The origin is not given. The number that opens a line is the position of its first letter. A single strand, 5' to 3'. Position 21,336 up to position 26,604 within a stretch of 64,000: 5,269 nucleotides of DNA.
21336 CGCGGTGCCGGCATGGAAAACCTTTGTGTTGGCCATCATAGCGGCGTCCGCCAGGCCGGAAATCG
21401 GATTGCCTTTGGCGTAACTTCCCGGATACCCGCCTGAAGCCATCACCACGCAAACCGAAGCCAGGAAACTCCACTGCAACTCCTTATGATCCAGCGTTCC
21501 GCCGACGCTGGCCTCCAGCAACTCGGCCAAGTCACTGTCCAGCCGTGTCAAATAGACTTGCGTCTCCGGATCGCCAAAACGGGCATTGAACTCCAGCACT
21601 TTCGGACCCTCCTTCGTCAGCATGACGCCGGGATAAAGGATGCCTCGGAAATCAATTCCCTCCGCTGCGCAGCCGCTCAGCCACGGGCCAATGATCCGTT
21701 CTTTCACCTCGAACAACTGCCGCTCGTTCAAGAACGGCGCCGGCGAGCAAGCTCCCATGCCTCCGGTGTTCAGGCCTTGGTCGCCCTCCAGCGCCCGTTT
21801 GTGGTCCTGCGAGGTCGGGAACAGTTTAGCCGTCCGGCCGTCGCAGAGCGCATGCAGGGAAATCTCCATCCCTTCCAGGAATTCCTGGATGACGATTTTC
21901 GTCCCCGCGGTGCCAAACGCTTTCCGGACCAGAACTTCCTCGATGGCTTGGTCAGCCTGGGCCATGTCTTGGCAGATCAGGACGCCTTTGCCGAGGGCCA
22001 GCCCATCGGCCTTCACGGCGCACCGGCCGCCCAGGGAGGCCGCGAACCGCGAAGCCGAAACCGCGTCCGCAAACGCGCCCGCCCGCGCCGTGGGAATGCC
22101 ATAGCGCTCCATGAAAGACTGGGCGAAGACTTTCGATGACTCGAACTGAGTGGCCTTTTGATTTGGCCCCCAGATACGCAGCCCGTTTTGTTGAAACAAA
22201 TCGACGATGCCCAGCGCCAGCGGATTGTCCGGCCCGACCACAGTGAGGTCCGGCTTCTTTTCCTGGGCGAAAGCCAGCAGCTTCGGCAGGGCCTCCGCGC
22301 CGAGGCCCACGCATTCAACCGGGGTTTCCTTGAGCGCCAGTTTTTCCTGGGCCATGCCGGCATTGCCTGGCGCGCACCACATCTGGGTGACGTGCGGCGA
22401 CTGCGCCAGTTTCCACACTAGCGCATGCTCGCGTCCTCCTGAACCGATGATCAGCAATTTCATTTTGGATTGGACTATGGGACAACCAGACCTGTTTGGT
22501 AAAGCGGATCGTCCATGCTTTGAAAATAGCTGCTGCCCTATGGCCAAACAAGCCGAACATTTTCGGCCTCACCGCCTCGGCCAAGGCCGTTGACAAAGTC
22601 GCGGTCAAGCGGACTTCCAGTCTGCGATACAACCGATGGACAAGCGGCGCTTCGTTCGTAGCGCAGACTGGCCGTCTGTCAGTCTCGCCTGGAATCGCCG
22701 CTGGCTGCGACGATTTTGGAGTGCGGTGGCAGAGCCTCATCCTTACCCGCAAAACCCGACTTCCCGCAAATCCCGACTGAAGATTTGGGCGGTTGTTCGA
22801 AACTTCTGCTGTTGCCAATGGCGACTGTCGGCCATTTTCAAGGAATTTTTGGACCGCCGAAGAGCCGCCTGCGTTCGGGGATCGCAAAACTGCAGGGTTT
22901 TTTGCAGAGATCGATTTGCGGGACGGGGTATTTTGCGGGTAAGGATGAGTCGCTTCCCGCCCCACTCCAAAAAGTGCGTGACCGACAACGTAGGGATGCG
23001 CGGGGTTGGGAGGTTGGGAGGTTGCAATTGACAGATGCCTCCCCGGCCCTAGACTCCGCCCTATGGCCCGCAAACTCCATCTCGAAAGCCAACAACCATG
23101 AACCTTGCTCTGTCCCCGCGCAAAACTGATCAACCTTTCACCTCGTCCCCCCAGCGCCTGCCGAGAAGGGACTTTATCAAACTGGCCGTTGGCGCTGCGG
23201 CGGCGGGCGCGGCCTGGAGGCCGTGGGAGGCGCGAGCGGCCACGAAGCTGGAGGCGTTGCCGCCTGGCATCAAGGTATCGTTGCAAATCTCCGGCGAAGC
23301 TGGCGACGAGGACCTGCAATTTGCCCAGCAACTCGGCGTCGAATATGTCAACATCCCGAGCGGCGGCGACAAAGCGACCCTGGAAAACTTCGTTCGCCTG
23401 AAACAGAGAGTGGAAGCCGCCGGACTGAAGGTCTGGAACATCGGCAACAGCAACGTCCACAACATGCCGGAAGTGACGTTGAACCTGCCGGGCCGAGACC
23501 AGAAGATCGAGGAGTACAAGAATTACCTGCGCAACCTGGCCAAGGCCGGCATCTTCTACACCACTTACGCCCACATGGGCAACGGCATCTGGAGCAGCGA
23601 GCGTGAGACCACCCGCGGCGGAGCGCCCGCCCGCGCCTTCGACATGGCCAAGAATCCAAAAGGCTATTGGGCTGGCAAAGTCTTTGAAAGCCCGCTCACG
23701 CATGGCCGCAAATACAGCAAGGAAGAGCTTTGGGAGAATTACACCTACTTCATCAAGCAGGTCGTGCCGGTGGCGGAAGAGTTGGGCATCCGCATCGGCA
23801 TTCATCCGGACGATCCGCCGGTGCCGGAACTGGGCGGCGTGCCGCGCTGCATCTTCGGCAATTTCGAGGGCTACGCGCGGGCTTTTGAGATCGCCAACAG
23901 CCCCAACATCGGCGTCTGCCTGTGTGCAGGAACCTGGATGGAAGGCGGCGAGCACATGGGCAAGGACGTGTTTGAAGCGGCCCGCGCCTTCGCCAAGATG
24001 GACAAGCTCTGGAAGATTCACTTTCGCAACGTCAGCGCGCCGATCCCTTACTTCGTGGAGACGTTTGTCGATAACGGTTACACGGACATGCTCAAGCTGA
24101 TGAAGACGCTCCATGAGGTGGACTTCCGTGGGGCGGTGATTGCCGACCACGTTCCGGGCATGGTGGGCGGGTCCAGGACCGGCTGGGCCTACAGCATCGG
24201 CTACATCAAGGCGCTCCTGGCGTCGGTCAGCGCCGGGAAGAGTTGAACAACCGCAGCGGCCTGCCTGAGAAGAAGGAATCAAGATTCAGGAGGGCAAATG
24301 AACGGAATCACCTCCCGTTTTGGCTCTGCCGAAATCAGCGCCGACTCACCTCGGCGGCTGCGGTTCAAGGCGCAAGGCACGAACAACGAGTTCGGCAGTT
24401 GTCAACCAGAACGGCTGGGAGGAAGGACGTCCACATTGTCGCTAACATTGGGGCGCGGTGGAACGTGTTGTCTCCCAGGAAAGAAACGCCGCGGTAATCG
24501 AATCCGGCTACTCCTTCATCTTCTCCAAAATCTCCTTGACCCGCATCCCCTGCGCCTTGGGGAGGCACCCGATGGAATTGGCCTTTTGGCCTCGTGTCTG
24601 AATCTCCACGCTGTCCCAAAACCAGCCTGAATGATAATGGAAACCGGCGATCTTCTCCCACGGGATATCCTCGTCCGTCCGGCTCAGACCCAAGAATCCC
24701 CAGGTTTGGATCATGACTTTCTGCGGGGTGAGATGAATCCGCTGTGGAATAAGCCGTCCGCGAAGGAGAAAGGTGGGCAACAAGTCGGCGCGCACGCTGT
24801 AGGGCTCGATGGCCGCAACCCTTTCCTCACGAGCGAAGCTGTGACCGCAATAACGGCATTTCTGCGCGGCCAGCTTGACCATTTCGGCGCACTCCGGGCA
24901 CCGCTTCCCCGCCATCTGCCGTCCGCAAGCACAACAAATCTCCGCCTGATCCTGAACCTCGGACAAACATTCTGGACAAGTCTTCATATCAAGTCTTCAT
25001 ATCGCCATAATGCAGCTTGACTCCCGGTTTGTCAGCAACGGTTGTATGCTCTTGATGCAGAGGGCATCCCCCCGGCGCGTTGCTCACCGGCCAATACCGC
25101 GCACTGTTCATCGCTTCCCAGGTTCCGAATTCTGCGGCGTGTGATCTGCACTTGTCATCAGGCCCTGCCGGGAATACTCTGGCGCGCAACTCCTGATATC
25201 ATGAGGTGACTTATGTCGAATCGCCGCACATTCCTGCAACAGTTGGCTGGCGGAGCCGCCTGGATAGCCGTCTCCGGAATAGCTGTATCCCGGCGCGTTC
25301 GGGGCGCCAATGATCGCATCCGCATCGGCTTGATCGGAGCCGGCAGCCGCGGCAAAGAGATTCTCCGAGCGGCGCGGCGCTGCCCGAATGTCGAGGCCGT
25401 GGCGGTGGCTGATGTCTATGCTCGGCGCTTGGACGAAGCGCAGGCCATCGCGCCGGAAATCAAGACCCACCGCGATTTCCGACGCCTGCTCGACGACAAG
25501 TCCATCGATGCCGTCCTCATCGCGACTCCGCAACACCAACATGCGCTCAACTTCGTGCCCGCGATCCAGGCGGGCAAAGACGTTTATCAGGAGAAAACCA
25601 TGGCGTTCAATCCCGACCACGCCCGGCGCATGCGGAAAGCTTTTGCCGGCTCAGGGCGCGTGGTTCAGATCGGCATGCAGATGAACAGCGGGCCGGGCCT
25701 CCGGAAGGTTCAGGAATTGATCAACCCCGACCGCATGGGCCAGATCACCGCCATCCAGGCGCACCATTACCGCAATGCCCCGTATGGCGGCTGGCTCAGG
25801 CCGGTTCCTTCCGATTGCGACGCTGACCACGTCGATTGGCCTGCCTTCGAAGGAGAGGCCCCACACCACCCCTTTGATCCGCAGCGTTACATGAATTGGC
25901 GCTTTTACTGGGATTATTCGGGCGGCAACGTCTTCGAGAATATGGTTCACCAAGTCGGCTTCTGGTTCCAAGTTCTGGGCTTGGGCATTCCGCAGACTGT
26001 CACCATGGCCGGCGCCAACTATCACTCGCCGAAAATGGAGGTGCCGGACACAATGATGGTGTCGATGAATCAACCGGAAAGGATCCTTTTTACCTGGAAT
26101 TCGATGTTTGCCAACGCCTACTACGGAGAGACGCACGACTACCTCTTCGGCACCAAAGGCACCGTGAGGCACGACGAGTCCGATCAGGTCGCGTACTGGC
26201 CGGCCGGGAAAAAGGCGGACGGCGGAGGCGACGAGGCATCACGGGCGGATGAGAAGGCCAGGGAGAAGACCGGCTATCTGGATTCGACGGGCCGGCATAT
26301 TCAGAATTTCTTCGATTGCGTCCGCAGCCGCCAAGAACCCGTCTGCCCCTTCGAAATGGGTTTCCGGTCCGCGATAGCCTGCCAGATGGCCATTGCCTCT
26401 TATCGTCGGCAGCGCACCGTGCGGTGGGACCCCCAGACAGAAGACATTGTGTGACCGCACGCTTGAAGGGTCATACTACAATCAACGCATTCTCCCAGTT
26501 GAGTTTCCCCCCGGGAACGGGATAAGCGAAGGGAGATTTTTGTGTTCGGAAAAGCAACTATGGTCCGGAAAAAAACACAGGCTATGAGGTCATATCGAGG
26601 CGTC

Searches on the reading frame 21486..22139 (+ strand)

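Call 81: search_protein_families(library=padloc, proteins=[window:21486-22139:+], max_evalue=0.001)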
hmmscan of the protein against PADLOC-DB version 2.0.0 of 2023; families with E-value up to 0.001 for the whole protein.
window:21486-22139:+ (217 aa): 1 family
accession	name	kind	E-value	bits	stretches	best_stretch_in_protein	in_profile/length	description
PDLC02690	Orf5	-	0.00016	18.7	1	59-172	32-141/531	Orf5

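Call 82: search_protein_families(library=pfam, proteins=[window:21486-22139:+], max_evalue=0.01)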
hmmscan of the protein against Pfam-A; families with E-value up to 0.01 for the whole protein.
window:21486-22139:+ (217 aa): 0 families

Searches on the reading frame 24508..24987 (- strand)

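Call 82: search_protein_families(library=pfam, proteins=[window:24508-24987:-], max_evalue=0.01)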
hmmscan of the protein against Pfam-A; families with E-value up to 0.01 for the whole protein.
window:24508-24987:- (159 aa): 5 families
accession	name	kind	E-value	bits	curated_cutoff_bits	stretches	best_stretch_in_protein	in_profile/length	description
PF10571.15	UPF0547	-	1.8e-10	41.2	29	1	28-51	1-24/26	Uncharacterised protein family UPF0547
PF12773.13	DZR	-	2e-08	34.7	27.3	1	4-48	1-45/45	Double zinc ribbon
PF13248.11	Zn_ribbon_3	-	4e-07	29.7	27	1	27-49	2-24/26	zinc-ribbon domain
PF14470.12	bPH_3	-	0.0014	19.5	23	1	82-145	23-84/95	Bacterial PH domain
PF13240.11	Zn_Ribbon_1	-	0.0023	18.1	25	1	30-50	2-22/23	zinc-ribbon domain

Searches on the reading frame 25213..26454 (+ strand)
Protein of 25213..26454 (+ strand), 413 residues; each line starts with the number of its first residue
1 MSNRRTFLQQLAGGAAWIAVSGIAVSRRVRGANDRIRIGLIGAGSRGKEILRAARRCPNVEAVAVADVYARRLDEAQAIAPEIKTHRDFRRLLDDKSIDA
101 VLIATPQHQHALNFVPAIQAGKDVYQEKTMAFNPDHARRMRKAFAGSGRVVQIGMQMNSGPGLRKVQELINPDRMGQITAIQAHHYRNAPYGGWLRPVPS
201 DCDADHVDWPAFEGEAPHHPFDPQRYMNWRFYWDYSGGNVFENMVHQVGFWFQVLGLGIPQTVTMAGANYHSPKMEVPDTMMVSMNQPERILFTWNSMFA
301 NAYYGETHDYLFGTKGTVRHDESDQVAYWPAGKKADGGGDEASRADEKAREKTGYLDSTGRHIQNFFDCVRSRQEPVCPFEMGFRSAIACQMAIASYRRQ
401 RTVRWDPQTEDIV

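Call 44: search_protein_families(library=pfam, proteins=[window:25213-26454:+], max_evalue=0.0001)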
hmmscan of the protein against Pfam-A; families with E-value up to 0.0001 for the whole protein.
window:25213-26454:+ (413 aa): 4 families
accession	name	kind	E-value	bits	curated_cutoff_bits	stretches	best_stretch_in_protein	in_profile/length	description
PF01408.29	GFO_IDH_MocA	-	4.6e-17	63.2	24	1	36-154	1-119/120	Oxidoreductase family, NAD-binding Rossmann fold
PF22725.1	GFO_IDH_MocA_C3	-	6.6e-11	42.7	27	1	221-319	27-124/124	GFO/IDH/MocA C-terminal domain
PF02894.22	GFO_IDH_MocA_C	-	4.5e-08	33.6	22.9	1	219-403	21-216/218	Oxidoreductase family, C-terminal alpha/beta domain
PF19051.5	GFO_IDH_MocA_C2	-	1.8e-07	31.4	23.3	0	359-412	181-234/254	Oxidoreductase family, C-terminal alpha/beta domain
